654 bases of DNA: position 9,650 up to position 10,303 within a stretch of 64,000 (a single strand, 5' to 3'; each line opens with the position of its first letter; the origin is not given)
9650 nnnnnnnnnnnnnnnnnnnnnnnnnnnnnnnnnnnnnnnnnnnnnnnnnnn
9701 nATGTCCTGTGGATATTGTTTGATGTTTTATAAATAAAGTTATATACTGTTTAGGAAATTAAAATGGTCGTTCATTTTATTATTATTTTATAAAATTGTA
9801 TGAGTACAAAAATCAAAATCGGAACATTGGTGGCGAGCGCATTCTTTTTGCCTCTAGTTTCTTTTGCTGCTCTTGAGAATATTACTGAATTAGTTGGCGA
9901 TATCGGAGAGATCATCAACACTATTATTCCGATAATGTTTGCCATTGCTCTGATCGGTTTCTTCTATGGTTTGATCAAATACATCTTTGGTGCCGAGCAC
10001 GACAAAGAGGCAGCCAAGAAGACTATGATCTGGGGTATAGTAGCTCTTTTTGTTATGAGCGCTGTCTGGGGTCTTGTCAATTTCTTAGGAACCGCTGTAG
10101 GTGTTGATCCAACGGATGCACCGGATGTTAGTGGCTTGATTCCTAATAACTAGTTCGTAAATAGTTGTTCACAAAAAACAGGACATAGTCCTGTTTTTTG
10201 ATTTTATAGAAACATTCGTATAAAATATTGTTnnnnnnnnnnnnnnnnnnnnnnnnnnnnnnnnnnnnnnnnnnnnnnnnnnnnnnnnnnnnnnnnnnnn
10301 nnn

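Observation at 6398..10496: Tandem array of seven TrbC/VirB2-like pilin paralogues in one operon with a solute-binding-protein gene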

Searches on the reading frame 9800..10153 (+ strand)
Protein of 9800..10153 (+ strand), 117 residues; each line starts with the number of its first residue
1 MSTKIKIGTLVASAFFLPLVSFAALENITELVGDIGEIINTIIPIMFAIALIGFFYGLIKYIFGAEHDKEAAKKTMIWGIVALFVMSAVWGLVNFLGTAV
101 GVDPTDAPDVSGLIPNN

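Call 3: search_protein_families(library=pfam, proteins=[window:9800-10153:+], max_evalue=1)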
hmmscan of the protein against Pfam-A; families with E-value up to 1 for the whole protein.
window:9800-10153:+ (117 aa): 11 families
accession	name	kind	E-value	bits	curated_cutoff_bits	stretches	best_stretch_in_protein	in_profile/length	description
PF18895.5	T4SS_pilin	-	2.1e-10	41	26.6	1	29-96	6-71/71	Type IV secretion system pilin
PF01545.26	Cation_efflux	-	0.00055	20.2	26.6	1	7-100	69-163/198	Cation efflux family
PF03994.20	DUF350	-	0.005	17.3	26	1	10-98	12-97/133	Domain of Unknown Function (DUF350)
PF20303.3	YLATT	-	0.014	15.7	26.7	1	42-86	2-48/107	YEATS-Like-Associating Three TM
PF13664.11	DUF4149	-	0.023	15.4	24.6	1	7-90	7-82/102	Domain of unknown function (DUF4149)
PF16192.10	PMT_4TMC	-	0.089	12.7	32.4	1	19-77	144-198/202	C-terminal four TMM region of protein-O-mannosyltransferase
PF25231.1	DUF7847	-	0.099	12.4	28.7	1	45-107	102-164/252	Domain of unknown function (DUF7847)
PF06570.16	DUF1129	-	0.15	12.1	29.1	1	19-94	90-165/207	Protein of unknown function (DUF1129)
PF11457.13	DUF3021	-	0.17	12.5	24.7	1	7-89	10-83/130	Protein of unknown function (DUF3021)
PF05545.16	FixQ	-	0.43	11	29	1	45-67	12-34/49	Cbb3-type cytochrome oxidase component FixQ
PF01988.24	VIT1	-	0.58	10.4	28.1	1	11-85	144-208/214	VIT family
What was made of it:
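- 9800..10153 (+): Pilin paralogue 6 (117 aa), subgroup B, and candidate major subunit. It looks monocistronic, with its own promoter and terminator. Best PF18895 score, 41.0 bits (call 3).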

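Call 4: search_protein_families(library=ncbifam, proteins=[window:9800-10153:+], max_evalue=1)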
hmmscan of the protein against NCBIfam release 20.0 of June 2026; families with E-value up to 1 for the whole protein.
window:9800-10153:+ (117 aa): 8 families
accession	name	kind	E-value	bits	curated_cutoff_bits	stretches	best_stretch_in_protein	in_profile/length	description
NF045849.1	ICE_MMCAP2_0565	equivalog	4.2e-05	23.2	40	1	24-96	1-76/80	Mbov_0395 family pilin-like conjugal transfer protein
NF005629.0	PRK07377.1-5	equivalog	0.0053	16.7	370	1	3-45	55-97/183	hypothetical protein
NF045937.1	MSC_0624_12TM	equivalog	0.013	14.1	70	1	37-84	45-92/445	MSC_0624 family F1-like ATPase-associated membrane protein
TIGR03648.1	Na_symport_lg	subfamily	0.02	13.3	320.75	1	38-91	432-485/547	VC_2705 family sodium/solute symporter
TIGR02848.1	spore_III_AC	equivalog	0.029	14.8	56.65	1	43-87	3-47/64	stage III sporulation protein AC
NF041554.1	SA1362_fam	subfamily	0.029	14.5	42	1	14-70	3-56/70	SA1362 family protein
NF045890.1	conj_pls20_p028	equivalog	0.062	12.2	150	1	34-89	57-113/377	pLS20_p028 family conjugation system transmembrane protein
NF010182.0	PRK13661.1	equivalog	0.063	13.1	99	1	13-94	49-129/183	ECF-type riboflavin transporter substrate-binding protein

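Call 11: find_homologous_proteins(query=window:9800-10153:+)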
Query window:9800-10153:+ (117 aa): 83 proteins with E <= 0.001 among 89 candidates.
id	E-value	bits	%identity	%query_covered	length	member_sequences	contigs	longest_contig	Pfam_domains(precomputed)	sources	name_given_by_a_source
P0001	8.4e-68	244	100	100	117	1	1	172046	PF18895.6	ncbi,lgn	-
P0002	2.7e-52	194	82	100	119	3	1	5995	PF18895.6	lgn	-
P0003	1.1e-51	192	77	100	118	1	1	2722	PF18895.6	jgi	jgi:hypothetical protein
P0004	1.8e-46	175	71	96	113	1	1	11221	PF18895.6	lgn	-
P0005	3.3e-46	174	69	97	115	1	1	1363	PF18895.6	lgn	-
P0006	1.9e-45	172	72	93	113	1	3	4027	PF18895.6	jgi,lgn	jgi:LytS/YehU family sensor histidine kinase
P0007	3.5e-44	168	72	91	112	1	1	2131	PF18895.6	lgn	-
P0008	1.2e-43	166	72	81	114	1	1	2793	PF18895.6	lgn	-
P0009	3.2e-43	164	70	92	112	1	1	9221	PF18895.6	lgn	-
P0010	5.0e-42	161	70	92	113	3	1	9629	PF18895.6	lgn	-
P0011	1.3e-41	159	72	82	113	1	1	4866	PF18895.6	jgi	jgi:hypothetical protein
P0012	2.9e-41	158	74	88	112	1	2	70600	PF18895.6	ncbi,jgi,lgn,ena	ncbi:MAG: hypothetical protein WC657_03335 [Candidatus Paceibacterota bacterium]|jgi:hypothetical pr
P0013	4.0e-41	158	69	91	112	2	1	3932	PF18895.6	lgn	-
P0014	6.6e-41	157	70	91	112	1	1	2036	PF18895.6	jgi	jgi:hypothetical protein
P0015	3.3e-40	155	70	91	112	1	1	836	PF18895.6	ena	-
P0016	7.2e-40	154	69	91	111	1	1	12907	PF18895.6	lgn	-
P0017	1.1e-39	153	68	93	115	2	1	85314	PF18895.6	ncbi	-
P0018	1.6e-39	153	69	95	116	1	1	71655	PF18895.6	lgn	-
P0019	3.7e-39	151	66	91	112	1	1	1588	PF18895.6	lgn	-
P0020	3.8e-39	151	68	91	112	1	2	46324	PF18895.6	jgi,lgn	jgi:hypothetical protein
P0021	8.2e-39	150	65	91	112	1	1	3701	PF18895.6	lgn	-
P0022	1.2e-38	150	69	84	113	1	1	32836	PF18895.6,PF00520.38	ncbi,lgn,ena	-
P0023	1.9e-38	149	68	92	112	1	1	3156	PF18895.6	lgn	-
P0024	3.0e-38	148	68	92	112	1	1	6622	PF18895.6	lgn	-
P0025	5.6e-38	148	69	85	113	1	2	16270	PF18895.6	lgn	-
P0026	1.2e-37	146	65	97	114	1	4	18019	PF18895.6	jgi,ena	-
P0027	1.5e-37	146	65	97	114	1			PF18895.6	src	-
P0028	2.0e-37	146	64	91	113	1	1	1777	PF18895.6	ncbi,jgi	-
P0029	2.3e-37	146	67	91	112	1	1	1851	PF18895.6,PF00520.38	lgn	-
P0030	2.3e-37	146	68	91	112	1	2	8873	PF18895.6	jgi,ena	-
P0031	5.9e-37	144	69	85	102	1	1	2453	PF18895.6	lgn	-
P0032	1.1e-36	143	65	91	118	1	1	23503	PF18895.6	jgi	jgi:undecaprenyl pyrophosphate phosphatase UppP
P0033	1.6e-36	143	66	85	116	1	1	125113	PF18895.6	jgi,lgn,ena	-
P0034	2.8e-36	142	66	85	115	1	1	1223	PF18895.6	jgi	jgi:hypothetical protein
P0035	3.4e-36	142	67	85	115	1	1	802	PF18895.6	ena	-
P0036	5.1e-36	141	64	95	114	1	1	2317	PF18895.6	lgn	-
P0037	5.1e-36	141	68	87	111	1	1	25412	PF18895.6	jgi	jgi:hypothetical protein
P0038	6.2e-36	141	63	88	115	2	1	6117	PF18895.6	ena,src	-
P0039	6.4e-36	141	66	92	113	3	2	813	PF18895.6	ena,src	-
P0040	2.2e-35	139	63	92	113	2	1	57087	PF18895.6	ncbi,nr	ncbi:MAG: hypothetical protein JW740_01455 [Candidatus Zambryskibacteria bacterium]|nr:hypothetical 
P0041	2.5e-35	139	63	92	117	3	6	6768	PF18895.6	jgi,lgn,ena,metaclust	metaclust:\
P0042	9.5e-34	134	64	88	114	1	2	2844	PF18895.6,PF00520.38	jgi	jgi:hypothetical protein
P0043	3.4e-33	132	58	99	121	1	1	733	PF18895.6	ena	-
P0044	3.5e-32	129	57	99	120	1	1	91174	PF18895.6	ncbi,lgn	-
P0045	8.7e-32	128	58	87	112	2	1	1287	PF18895.6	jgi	-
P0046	1.8e-28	117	55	96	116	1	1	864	PF18895.6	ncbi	-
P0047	2.7e-27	113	58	91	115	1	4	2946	PF18895.6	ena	-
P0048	5.8e-27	112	54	96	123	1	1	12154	PF18895.6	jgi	jgi:hypothetical protein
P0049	1.2e-26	111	53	96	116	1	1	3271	PF18895.6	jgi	jgi:uncharacterized membrane-anchored protein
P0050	1.3e-26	111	52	96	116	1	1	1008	PF18895.6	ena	-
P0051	2.1e-25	107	50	93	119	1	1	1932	PF18895.6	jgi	jgi:hypothetical protein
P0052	4.2e-25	106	49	96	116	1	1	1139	PF18895.6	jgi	jgi:hypothetical protein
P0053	2.1e-24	104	50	97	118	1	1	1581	PF18895.6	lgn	-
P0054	2.4e-24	104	48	89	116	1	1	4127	PF18895.6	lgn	-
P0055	9.7e-24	102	51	90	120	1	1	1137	PF18895.6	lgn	-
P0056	1.1e-23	102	56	91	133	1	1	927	PF18895.6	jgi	jgi:hypothetical protein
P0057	3.8e-23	100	48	91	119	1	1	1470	PF18895.6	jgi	jgi:hypothetical protein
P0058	8.4e-22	95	48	87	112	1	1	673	PF18895.6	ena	-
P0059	8.5e-22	95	55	75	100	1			PF18895.6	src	-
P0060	3.4e-21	93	49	84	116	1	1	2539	PF18895.6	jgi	-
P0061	8.1e-21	92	49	91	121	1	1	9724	PF18895.6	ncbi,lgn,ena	-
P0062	8.5e-21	92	41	74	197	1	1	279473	PF18895.6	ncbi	ncbi:MAG: pilin [Minisyncoccia bacterium]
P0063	1.0e-20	92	48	86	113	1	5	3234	PF18895.6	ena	-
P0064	1.3e-20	92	48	85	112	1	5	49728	PF18895.6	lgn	-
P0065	3.8e-20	90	51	77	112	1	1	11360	PF18895.6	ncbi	-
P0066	4.2e-20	90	46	89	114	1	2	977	PF18895.6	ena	-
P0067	1.4e-19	88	48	83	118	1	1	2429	PF18895.6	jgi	jgi:hypothetical protein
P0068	1.8e-19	88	46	98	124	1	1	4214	PF18895.6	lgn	-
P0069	5.5e-19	86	44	93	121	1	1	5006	PF18895.6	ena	-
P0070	7.0e-19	86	48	82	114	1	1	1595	PF18895.6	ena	-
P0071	2.3e-18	84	45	88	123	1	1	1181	PF18895.6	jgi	jgi:hypothetical protein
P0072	5.4e-18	83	41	89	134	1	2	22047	PF18895.6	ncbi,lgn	ncbi:MAG: hypothetical protein WAW92_01620 [Minisyncoccia bacterium]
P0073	1.8e-17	81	40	89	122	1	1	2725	PF18895.6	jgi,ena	-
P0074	3.5e-17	81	48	67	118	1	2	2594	PF18895.6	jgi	jgi:TM2 domain-containing membrane protein YozV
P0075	6.2e-17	80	40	87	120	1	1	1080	PF18895.6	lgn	-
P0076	2.2e-16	78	36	92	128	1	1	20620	PF18895.6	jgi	jgi:hypothetical protein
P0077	2.8e-15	74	49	61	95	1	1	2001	PF18895.6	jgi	jgi:hypothetical protein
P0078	7.1e-15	73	39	76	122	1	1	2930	PF18895.6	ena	-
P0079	1.2e-14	72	43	73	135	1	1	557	PF18895.6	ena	-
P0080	2.7e-13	68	36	79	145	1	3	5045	PF18895.6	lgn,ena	-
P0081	7.2e-13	67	47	70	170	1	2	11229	PF18895.6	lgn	-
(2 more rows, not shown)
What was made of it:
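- On Pfam PF18895 T4SS_pilin / TrbC-VirB2 pilin superfamily: The precomputed PF18895 label is on nearly all homologues (call 11).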

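Call 13: find_encoding_contigs(protein=P0001, flank=10000, max_places=4)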
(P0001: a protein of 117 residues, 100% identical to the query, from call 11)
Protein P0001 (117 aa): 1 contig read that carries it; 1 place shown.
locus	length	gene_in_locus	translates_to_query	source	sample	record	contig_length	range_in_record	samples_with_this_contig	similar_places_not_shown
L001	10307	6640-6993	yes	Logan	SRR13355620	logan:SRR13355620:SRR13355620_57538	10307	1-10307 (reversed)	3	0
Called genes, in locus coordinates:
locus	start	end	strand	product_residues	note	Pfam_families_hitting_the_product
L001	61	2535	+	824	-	PF00521:DNA_topoisoIV, PF03989:DNA_gyraseA_C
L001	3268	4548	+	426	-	-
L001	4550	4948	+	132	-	PF18895:T4SS_pilin (weak)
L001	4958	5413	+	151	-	PF04956:TrbC (weak), PF18895:T4SS_pilin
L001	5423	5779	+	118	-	PF18895:T4SS_pilin (weak)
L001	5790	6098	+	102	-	PF18895:T4SS_pilin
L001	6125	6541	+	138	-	-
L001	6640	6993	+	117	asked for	PF18895:T4SS_pilin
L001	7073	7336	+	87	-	PF18895:T4SS_pilin (faint)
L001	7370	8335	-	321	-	-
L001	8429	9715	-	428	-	PF01145:Band_7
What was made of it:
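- Tried and rejected: Finding the T4SS of this genome: the exact-protein look-up returned only a 10-kb Logan contig identical to the window (call 13).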

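Call 20: find_related_loci(query=A1, collection=genome_contigs, flank=10000)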
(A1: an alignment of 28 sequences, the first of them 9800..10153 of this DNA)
Query A1 (117 aa) in genome_contigs; peptide patterns used: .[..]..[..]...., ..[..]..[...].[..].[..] (x = any residue, [..] = any of these).
397 stretches matched a pattern; 249 encode a relative of the query (tblastn E <= 1e-3); the best 80 are kept; 80 distinct loci.
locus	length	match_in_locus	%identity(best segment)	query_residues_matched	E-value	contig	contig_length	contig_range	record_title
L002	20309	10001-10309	74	14-116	3e-45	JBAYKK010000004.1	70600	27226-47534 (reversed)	MAG: Candidatus Paceibacterota bacterium isolate SO_2016_GW1_78 scaffold00841_OW334_2016, whole genome shotgun sequence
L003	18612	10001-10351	68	1-115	5e-44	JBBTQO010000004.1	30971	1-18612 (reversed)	MAG: Patescibacteria group bacterium isolate H43-bin019_1 H43_bin019_1_000000000004, whole genome shotgun sequence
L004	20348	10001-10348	61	1-116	1e-43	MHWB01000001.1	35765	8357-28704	MAG: Candidatus Zambryskibacteria bacterium RIFCSPLOWO2_01_FULL_39_39 rifcsplowo2_01_scaffold_1551, whole genome shotgun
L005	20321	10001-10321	64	10-116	2e-42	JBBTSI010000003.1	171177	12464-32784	MAG: Patescibacteria group bacterium isolate H43-bin056_1 H43_bin056_1_000000000003, whole genome shotgun sequence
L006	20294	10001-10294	69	18-115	9e-41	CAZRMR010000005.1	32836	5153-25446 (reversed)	MAG TPA_asm: uncultured Candidatus Saccharibacteria bacterium isolate SRP290908_co1_98 genome assembly, contig: NODE_155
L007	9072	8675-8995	62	10-116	4e-41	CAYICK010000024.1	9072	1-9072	MAG TPA_asm: uncultured Candidatus Saccharibacteria bacterium isolate ERP119705_co18_128 genome assembly, contig: NODE_9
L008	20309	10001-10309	69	14-116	6e-41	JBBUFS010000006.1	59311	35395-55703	MAG: Patescibacteria group bacterium isolate H43-bin098_1 H43_bin098_1_000000000006, whole genome shotgun sequence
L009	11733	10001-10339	64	5-116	4e-40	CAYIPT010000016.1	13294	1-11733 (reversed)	MAG TPA_asm: uncultured Candidatus Saccharibacteria bacterium isolate ERP119705_co3_333 genome assembly, contig: NODE_55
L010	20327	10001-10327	61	9-116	3e-40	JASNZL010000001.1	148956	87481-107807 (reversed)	MAG: Candidatus Zambryskiibacteriota bacterium isolate PATE-6 HKU-EGSB-PATE-6_1, whole genome shotgun sequence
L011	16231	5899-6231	61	9-117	9e-39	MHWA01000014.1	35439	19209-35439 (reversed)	MAG: Candidatus Zambryskibacteria bacterium RIFCSPLOWO2_01_FULL_35_19 rifcsplowo2_01_scaffold_4061, whole genome shotgun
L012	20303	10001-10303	67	17-116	4e-40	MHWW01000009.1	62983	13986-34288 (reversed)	MAG: Candidatus Zambryskibacteria bacterium RIFOXYC1_FULL_39_10 rifoxyc1_full_scaffold_195, whole genome shotgun sequenc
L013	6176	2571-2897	59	10-115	5e-38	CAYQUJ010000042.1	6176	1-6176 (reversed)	MAG TPA_asm: uncultured Candidatus Saccharibacteria bacterium isolate SRP050083_co1_466 genome assembly, contig: NODE_72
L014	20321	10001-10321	59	10-116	8e-37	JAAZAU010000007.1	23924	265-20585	MAG: Parcubacteria group bacterium isolate AS06rmzACSIP_46 246602_AS06, whole genome shotgun sequence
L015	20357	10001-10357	57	1-116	4e-36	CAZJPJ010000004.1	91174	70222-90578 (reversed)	MAG TPA_asm: uncultured Candidatus Saccharibacteria bacterium isolate SRP329715_co1_163 genome assembly, contig: NODE_25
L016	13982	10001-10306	58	17-116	2e-35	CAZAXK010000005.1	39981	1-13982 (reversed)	MAG TPA_asm: uncultured Candidatus Saccharibacteria bacterium isolate SRP286056_co1_285 genome assembly, contig: NODE_10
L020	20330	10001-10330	56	9-116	3e-32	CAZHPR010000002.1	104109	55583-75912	MAG TPA_asm: uncultured Candidatus Saccharibacteria bacterium isolate SRP300315_co1_17 genome assembly, contig: NODE_94_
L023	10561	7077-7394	47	10-116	4e-26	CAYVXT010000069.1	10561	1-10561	MAG TPA_asm: uncultured Candidatus Saccharibacteria bacterium isolate binchicken_co200_56 genome assembly, contig: k141_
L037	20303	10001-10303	46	17-116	1e-24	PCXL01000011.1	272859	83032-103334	MAG: Candidatus Zambryskibacteria bacterium CG10_big_fil_rev_8_21_14_0_10_42_12 CG10_8_21_14_0.10_scaffold_20_c, whole g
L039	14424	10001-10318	45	12-113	2e-24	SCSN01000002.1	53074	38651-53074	MAG: Patescibacteria group bacterium isolate FW215_bin.14 FW215_bin.14-22965, whole genome shotgun sequence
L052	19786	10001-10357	41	1-117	8e-24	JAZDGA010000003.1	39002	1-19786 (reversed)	MAG: Candidatus Vogelbacteria bacterium isolate MEGAHIT-group-0.230 k141_15988601, whole genome shotgun sequence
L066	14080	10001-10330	42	1-108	1e-22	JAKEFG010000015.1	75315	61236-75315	MAG: Candidatus Wolfebacteria bacterium isolate PMV_2.61 PMV_2.61.k101_1523990, whole genome shotgun sequence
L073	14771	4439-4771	44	13-113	2e-22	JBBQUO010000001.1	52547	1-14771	MAG: Candidatus Paceibacteria bacterium isolate Co_metawrap_1931 Cmw_1931_k141_13056288_length_52547_cov_10.0000, whole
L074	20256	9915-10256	47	7-113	2e-25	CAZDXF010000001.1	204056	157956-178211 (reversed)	MAG TPA_asm: uncultured Candidatus Saccharibacteria bacterium isolate SRP329715_co1_365 genome assembly, contig: NODE_38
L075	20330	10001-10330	45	1-105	2e-22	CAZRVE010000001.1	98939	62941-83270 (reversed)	MAG TPA_asm: uncultured Candidatus Saccharibacteria bacterium isolate SRP302447_co1_195 genome assembly, contig: NODE_74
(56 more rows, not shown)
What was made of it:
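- Homologues and 80 loci all come from Zambryski-, Taylor-, Wolfe-, Vogel- and Campbellbacteria or Paceibacterota MAGs (calls 11, 20).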

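Call 41: list_cluster_members(proteins=[window:9800-10153:+, window:8118-8573:+, window:6428-7708:+, window:7710-8108:+])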
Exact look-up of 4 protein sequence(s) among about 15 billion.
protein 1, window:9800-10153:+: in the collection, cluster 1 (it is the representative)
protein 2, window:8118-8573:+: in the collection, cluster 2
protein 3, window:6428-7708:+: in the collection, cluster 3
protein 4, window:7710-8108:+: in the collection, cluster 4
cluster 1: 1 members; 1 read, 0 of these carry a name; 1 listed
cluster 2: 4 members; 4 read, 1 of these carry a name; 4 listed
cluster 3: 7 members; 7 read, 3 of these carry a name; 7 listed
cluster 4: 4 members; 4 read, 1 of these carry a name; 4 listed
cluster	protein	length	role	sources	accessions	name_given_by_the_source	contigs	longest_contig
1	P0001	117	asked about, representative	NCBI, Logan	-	-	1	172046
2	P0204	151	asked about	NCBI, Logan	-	-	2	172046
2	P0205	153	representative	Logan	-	-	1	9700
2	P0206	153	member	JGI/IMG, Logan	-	hypothetical protein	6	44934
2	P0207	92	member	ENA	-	-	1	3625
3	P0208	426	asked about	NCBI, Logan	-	-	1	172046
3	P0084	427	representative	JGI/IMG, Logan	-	ABC-type glycerol-3-phosphate transport system substrate-binding protein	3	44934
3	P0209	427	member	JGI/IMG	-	ABC-type glycerol-3-phosphate transport system substrate-binding protein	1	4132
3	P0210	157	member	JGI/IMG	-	ABC-type glycerol-3-phosphate transport system substrate-binding protein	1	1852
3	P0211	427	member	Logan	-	-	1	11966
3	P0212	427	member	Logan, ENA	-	-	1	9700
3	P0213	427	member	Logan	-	-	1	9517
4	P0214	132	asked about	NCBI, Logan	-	-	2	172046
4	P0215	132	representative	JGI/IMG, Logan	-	hypothetical protein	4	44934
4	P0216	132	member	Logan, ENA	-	-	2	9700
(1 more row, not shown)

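Call 45: predict_structure(alignment_id=A1)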
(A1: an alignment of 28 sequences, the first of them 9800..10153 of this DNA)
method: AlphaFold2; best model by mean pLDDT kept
length: 117 residues; sequences in the alignment: 28
mean_pLDDT: 77.8   pTM: 0.50
mean pLDDT of the five models: 77.8, 73.8, 73.4, 72.1, 68.8
residues with pLDDT >= 90: 30; 70-90: 46; 50-70: 41; < 50: 0
segments of 3 or more residues with pLDDT < 50: none
pLDDT, mean of each block of 10 residues (from residue 1): 62 65 67 81 90 91 86 91 92 81 60 64
secondary structure, 60 per line:
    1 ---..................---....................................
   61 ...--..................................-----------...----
elements in order: H4-21 H25-63 H66-99
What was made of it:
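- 9800..10153 (+): The AF2 model has pLDDT 77.8 with helices 4-21 (signal peptide), 25-63 and 66-99 (call 45).
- On Pfam PF18895 T4SS_pilin / TrbC-VirB2 pilin superfamily: The AF2 model of p6 has helices 25-63 and 66-99 with pLDDT 81-92 (call 45).
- The AF2 model of p6 is a signal peptide followed by a helical hairpin (call 45).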

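Call 48: fold_search(model_id=the predicted structure, library=pdb)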
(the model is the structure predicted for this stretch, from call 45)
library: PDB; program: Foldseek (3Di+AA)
matches with E <= 10: 127; with E <= 0.001: 0
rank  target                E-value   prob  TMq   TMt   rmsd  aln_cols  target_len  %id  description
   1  7w7z                  1.2e+00  0.41  0.37  0.31  16.3       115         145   16  Crystal Structure of human Focal Adhesion Targeting (FAT) domain of the Focal Adhesion Kinase (released 2022-12-21)
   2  9vub_C                1.8e+00  0.54  0.50  0.18   6.5       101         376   10  channel C complex with 3 (released 2026-03-11)
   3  6s1k_E                2.2e+00  0.66  0.52  0.59   4.0        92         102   16  E. coli Core Signaling Unit, carrying QQQQ receptor mutation (released 2020-01-22)
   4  1k04                  2.3e+00  0.10  0.24  0.20  17.9       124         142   15  Crystal Structure of the Focal Adhesion Targeting Domain of Focal Adhesion Kinase (released 2002-01-30)
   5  1ow6_A                2.6e+00  0.10  0.24  0.21  17.9       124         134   15  Paxillin LD4 motif bound to the Focal Adhesion Targeting (FAT) domain of the Focal Adhesion Kinase (released 2003-10-21)
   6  9b8v_E                3.1e+00  0.77  0.39  0.06   1.3        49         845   20  AlphaFold2 informed cryo-EM model of the E. coli cellulose synthase BcsAG3B6 complex (released 2025-02-19)
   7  9vub_A                3.1e+00  0.35  0.50  0.18   6.6       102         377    9  channel C complex with 3 (released 2026-03-11)
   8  3zx6_A                3.3e+00  0.44  0.52  0.23  10.1       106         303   16  Structure of Hamp(AF1503)-Tsr fusion - Hamp (A291V) mutant (released 2012-02-29)
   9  3pmr_A                3.3e+00  0.25  0.45  0.30  15.8       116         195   12  Crystal Structure of E2 domain of Human Amyloid Precursor-Like Protein 1 (released 2011-06-01)
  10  8ip8_BB               3.5e+00  0.15  0.25  0.24   4.9        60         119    8  Wheat 80S ribosome stalled on AUG-Stop boron dependently (released 2024-02-21)
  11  5mkk_A                3.5e+00  0.15  0.36  0.09  11.5       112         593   16  Crystal structure of the heterodimeric ABC transporter TmrAB, a homolog of the antigen translocation complex TAP (released 2017-01-18)
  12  9fnn_A                3.8e+00  0.63  0.39  0.06   1.5        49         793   20  Cryo-EM structure of the c-di-GMP-saturated 'crown'less Bcs macrocomplex for cellulose secretion in E. coli (released 2024-10-16)
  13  8zal_B                3.8e+00  0.25  0.42  0.17   4.7        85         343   12  EmrAB-TolC MFS-type tripartite multidrug efflux pump EA (released 2025-04-30)
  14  9f5x_2D               4.0e+00  0.72  0.44  0.20   1.8        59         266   12  Structure of the Chlamydomonas reinhardtii respiratory supercomplex I1 III2 IV2 (released 2025-03-12)
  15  8jh0_A                4.0e+00  0.63  0.40  0.19   1.5        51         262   14  Crystal structure of the light-driven sodium pump IaNaR (released 2023-11-01)
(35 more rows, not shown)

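Call 49: search_solved_structures(query=A1, max_evalue=10)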
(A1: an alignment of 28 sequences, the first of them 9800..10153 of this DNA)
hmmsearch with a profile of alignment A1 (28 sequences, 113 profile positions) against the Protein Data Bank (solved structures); distinct sequences matched with E-value up to 10: 5.
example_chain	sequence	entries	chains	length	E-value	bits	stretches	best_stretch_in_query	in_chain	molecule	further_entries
8w1a_A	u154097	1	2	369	0.2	14.8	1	40-89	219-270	viral G-protein coupled receptor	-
9ejc_E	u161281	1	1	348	0.21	14.7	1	40-89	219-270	viral G-protein coupled receptor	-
8k4p_A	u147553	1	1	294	0.35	14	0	40-83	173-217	G protein-coupled receptor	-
9r1o_A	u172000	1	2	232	0.52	13.5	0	14-45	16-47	sc-apCC-6-DPH-NR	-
8k4o_E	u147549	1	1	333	0.58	13.4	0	40-83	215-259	G protein-coupled receptor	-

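Call 63: search_protein_families(library=phrogs, proteins=[window:9800-10153:+], max_evalue=0.01)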
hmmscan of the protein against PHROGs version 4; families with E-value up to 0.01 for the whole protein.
window:9800-10153:+ (117 aa): 0 families
